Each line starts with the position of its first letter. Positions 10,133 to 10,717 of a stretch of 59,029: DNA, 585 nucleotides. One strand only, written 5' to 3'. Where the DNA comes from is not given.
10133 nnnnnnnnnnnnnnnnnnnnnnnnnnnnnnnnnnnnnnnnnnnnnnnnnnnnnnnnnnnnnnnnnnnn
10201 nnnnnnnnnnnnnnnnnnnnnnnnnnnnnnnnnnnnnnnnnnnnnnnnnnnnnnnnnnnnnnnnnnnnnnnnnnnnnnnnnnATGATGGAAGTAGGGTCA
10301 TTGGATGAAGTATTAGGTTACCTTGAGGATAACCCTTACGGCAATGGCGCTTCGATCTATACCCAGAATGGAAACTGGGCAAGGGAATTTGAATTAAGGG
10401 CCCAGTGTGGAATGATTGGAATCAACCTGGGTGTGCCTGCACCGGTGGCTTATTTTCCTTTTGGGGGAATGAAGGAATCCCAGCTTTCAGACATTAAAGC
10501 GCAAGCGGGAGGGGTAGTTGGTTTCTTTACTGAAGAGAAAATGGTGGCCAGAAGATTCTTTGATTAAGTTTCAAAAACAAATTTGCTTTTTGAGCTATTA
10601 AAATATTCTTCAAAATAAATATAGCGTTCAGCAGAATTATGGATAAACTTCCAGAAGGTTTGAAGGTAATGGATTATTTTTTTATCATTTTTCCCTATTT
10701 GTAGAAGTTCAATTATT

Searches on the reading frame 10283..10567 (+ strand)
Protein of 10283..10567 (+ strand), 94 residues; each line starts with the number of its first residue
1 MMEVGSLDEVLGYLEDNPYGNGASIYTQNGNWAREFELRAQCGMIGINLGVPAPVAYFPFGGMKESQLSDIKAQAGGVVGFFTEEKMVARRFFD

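Call 7: search_protein_families(library=pfam, proteins=[window:10283-10567:+], max_evalue=0.00001)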
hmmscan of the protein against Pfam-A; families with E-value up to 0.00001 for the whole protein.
window:10283-10567:+ (94 aa): 1 family
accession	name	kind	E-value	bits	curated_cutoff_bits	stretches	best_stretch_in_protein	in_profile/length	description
PF00171.27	Aldedh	-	8.5e-12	44.8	23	1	2-88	377-461/461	Aldehyde dehydrogenase family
